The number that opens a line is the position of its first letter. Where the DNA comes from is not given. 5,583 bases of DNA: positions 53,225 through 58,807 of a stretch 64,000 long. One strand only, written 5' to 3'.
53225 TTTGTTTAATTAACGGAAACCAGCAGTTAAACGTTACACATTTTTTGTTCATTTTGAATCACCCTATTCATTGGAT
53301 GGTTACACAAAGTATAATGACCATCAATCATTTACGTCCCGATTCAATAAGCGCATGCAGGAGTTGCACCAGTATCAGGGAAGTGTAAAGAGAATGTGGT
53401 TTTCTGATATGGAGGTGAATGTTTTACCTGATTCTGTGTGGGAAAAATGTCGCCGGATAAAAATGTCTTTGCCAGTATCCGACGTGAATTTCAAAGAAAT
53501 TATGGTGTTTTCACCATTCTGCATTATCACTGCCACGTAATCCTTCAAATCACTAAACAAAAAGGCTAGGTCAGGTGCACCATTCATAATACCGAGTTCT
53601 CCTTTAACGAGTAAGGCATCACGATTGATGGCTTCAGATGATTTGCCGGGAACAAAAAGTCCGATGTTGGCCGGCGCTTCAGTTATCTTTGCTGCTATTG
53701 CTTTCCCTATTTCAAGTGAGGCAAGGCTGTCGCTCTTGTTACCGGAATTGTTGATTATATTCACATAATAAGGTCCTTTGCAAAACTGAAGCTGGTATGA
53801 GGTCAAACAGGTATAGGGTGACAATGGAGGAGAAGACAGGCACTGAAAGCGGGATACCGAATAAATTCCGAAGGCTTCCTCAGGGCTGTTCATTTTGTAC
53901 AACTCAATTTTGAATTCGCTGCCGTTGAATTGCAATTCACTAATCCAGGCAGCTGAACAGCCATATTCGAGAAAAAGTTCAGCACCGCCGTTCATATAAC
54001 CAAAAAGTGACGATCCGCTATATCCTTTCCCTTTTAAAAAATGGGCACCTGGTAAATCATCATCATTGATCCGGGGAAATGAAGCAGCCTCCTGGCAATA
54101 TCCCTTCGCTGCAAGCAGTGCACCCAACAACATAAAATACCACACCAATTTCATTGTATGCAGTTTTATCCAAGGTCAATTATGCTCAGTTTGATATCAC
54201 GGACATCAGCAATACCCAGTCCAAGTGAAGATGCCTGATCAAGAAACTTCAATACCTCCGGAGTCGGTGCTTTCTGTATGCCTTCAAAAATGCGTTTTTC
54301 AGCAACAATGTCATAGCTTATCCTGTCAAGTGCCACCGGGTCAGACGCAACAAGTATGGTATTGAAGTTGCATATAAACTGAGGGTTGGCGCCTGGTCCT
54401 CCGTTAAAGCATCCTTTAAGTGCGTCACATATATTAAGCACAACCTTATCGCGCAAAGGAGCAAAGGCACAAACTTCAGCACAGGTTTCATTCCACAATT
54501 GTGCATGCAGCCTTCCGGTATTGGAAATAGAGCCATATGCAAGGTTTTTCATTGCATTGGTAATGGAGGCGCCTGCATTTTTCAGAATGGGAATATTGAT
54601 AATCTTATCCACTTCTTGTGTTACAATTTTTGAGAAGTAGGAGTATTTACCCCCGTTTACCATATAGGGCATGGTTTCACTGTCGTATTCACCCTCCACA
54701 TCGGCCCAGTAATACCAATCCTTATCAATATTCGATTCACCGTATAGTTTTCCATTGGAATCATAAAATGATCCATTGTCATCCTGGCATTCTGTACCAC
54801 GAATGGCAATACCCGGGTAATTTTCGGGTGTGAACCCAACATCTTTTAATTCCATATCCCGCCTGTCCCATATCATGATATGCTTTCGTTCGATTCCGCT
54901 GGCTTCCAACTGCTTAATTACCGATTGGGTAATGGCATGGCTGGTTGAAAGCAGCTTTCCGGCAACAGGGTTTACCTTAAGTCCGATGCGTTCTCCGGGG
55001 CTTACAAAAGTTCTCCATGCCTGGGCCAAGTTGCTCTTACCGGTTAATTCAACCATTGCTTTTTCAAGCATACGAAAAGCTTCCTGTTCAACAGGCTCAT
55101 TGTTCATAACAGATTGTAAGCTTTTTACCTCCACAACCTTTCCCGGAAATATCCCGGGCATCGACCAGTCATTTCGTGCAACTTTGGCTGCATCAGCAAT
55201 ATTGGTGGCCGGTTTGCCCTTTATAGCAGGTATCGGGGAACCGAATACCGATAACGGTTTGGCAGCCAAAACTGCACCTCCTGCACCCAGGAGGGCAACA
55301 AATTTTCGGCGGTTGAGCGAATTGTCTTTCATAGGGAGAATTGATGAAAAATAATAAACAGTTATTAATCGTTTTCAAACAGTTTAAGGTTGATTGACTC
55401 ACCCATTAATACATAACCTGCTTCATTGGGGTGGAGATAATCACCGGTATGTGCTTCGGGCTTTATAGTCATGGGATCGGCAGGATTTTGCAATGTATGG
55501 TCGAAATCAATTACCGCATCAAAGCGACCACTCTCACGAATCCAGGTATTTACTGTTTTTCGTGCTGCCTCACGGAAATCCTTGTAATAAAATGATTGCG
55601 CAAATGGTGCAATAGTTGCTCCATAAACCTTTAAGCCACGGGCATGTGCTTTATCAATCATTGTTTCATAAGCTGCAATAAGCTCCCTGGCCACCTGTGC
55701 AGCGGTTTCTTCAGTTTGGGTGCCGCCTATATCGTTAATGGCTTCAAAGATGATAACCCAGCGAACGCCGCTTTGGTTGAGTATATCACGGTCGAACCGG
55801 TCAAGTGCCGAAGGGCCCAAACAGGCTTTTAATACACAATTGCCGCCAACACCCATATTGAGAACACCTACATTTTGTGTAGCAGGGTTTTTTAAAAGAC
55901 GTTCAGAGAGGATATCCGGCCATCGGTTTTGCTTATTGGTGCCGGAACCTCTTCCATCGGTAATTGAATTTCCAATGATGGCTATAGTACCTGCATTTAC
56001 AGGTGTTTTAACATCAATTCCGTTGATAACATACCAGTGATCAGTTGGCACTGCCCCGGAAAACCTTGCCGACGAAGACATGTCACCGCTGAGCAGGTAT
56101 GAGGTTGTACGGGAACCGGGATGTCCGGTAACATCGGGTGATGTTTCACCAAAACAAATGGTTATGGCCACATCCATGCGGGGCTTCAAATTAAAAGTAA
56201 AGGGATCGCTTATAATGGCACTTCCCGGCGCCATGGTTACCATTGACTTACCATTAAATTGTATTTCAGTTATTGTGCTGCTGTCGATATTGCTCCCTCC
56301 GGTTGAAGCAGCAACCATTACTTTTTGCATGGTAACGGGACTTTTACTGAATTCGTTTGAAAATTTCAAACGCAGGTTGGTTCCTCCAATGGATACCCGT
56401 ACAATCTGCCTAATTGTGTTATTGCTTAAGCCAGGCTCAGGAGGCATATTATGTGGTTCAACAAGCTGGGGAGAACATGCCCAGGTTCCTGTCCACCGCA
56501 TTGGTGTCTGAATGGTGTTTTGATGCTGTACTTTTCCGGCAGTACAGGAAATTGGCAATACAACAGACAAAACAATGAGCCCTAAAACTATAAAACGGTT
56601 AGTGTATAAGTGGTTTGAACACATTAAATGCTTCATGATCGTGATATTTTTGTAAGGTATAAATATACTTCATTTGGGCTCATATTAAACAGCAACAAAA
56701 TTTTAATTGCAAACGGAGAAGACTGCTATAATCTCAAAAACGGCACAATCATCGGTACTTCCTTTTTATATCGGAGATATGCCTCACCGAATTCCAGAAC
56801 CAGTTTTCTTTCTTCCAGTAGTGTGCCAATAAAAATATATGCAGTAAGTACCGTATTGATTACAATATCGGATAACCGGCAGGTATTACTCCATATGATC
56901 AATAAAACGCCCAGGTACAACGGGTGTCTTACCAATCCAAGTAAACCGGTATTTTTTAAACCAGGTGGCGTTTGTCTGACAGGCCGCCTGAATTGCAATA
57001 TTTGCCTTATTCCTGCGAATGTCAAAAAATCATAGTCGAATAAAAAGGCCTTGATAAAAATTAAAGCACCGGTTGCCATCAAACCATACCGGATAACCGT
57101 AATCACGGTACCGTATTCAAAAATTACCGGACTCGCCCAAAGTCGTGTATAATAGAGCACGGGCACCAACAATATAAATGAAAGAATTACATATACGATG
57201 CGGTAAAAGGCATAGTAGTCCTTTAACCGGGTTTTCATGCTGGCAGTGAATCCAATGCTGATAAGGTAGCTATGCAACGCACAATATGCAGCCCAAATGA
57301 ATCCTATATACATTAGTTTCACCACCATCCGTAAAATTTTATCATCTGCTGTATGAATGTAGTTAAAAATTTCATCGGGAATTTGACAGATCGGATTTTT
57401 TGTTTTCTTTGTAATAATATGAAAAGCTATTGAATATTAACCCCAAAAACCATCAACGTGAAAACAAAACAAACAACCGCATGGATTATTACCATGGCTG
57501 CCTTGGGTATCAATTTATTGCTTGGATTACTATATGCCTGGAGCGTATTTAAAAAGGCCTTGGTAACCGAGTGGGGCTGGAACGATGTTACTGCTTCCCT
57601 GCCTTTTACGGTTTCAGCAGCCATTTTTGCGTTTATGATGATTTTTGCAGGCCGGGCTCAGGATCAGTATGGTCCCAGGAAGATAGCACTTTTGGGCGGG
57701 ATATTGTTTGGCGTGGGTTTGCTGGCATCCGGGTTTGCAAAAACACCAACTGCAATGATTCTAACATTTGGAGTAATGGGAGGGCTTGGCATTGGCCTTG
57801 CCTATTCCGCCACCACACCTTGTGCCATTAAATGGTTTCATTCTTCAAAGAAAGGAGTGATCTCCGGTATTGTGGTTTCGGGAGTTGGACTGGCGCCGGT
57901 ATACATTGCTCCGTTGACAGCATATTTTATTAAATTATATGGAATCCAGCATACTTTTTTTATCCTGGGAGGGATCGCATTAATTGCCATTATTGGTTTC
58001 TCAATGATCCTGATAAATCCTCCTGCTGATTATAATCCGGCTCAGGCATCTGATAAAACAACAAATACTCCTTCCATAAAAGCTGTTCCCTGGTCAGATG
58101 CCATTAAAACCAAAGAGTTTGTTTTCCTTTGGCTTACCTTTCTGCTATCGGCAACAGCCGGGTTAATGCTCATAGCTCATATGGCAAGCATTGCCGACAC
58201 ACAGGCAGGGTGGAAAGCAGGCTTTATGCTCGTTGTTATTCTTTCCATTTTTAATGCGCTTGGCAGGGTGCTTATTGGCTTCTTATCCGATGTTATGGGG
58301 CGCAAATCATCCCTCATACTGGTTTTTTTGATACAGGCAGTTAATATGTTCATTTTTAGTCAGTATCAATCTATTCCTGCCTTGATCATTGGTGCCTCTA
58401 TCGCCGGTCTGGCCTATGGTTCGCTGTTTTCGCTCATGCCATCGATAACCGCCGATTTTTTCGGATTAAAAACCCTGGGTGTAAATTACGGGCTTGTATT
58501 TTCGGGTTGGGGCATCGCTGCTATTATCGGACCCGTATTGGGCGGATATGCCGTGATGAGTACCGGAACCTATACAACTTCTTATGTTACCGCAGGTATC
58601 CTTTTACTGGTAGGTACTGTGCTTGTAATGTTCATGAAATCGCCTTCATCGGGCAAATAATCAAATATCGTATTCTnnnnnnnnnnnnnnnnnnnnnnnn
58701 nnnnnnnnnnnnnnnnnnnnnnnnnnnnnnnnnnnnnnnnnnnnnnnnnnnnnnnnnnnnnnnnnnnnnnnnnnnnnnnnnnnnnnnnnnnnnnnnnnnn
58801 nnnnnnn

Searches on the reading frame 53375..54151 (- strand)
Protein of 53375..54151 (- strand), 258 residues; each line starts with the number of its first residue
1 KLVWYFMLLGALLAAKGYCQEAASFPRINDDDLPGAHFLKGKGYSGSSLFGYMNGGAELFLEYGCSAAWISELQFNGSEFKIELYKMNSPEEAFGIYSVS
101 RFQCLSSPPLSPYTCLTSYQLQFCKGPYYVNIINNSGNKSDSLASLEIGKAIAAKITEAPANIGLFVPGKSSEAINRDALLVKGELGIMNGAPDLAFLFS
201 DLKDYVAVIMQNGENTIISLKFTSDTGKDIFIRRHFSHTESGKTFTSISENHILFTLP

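Call 61: search_protein_families(library=pfam, proteins=[window:53375-54151:-], max_evalue=0.00001)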
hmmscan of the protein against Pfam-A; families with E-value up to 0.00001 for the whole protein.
window:53375-54151:- (258 aa): 1 family
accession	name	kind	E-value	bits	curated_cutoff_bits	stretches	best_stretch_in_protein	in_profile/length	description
PF20244.3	DUF6599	-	1.2e-18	67.8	27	1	43-166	12-138/186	Family of unknown function (DUF6599)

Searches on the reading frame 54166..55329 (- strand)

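Call 61: search_protein_families(library=pfam, proteins=[window:54166-55329:-], max_evalue=0.00001)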
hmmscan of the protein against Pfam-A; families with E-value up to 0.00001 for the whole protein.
window:54166-55329:- (387 aa): 1 family
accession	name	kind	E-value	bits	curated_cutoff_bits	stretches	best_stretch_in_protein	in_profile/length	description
PF04015.17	DUF362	-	5.7e-15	56.3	24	1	237-339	96-199/200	Domain of unknown function (DUF362)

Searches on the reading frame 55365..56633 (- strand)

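Call 61: search_protein_families(library=pfam, proteins=[window:55365-56633:-], max_evalue=0.00001)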
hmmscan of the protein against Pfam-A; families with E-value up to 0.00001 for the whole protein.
window:55365-56633:- (422 aa): 2 families
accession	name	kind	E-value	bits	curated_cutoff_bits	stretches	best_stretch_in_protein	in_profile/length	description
PF13472.12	Lipase_GDSL_2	-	9.6e-27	95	32.9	1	220-407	2-176/178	GDSL-like Lipase/Acylhydrolase family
PF00657.28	Lipase_GDSL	-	9.6e-20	72.1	23.6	1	217-414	1-208/208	GDSL-like Lipase/Acylhydrolase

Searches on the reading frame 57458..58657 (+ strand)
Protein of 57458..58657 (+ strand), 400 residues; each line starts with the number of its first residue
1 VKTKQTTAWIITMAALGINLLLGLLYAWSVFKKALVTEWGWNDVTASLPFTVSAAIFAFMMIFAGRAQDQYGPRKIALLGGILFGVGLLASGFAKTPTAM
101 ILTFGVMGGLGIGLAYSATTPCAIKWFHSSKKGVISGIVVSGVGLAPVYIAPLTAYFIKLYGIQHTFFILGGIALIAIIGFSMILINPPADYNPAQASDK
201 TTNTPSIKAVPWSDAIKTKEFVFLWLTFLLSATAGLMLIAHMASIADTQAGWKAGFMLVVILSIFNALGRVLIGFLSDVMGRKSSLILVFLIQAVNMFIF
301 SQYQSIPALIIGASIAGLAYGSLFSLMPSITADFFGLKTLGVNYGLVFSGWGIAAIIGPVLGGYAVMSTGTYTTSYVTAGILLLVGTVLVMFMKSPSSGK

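Call 61: search_protein_families(library=pfam, proteins=[window:57458-58657:+], max_evalue=0.00001)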
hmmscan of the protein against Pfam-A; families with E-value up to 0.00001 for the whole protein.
window:57458-58657:+ (400 aa): 1 family
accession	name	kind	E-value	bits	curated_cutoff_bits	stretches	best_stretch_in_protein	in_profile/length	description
PF07690.21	MFS_1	-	1.8e-47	162.4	33.4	2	27-294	15-279/347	Major Facilitator Superfamily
